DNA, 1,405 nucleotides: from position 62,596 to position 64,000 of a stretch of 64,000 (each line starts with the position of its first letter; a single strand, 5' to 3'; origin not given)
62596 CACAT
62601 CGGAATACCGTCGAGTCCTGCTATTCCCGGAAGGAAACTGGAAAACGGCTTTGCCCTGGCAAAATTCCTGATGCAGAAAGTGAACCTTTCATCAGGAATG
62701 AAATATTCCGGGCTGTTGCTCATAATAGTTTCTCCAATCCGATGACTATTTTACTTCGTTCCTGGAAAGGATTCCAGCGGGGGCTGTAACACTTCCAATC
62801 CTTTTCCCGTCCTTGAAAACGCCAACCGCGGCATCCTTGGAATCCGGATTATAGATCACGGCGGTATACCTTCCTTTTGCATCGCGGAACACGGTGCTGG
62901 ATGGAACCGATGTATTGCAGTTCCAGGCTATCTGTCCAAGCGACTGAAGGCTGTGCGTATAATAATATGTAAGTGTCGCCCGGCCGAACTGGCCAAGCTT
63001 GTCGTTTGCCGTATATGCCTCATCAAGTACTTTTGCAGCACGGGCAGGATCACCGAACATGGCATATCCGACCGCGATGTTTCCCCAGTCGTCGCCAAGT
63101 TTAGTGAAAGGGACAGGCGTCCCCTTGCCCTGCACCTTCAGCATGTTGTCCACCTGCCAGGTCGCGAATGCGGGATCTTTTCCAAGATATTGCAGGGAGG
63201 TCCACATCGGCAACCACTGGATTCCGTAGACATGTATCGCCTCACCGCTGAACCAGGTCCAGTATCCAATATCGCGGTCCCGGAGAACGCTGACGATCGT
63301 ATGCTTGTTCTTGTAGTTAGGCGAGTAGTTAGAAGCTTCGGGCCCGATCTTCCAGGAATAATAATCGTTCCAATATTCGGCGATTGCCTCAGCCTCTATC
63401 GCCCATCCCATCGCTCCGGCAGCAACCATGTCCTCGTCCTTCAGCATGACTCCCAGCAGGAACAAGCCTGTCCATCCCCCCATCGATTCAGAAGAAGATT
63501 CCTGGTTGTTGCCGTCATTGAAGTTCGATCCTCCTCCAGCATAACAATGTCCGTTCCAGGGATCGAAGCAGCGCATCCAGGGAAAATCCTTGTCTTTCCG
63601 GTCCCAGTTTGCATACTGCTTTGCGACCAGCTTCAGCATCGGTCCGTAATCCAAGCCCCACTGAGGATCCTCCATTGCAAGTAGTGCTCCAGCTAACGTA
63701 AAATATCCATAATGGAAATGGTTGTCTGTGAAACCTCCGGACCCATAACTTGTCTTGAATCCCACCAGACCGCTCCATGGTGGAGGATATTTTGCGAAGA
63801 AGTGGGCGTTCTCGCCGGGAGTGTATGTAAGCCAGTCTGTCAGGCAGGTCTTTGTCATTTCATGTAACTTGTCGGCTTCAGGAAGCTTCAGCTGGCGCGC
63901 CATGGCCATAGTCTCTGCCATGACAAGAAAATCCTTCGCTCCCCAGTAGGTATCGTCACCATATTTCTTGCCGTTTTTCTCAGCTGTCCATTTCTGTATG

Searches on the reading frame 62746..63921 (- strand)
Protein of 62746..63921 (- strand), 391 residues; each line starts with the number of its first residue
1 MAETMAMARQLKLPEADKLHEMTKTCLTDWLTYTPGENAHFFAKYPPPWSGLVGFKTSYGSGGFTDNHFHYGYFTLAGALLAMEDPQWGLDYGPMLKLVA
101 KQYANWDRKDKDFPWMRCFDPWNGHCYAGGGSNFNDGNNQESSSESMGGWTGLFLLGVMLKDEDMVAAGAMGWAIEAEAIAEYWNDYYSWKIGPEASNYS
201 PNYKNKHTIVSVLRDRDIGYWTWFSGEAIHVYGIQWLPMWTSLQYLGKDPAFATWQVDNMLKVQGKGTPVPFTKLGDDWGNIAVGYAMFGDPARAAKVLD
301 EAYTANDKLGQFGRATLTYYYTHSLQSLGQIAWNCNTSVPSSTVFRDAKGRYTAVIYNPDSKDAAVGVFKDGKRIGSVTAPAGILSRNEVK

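Call 73: search_protein_families(library=pfam, proteins=[window:62746-63921:-], max_evalue=0.00001)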
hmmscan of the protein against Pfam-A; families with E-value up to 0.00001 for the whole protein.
window:62746-63921:- (391 aa): 1 family
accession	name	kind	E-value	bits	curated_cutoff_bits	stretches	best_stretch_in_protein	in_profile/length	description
PF17652.7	Glyco_hydro81C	-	8.8e-38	130.9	25.6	1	44-302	82-332/349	Glycosyl hydrolase family 81 C-terminal domain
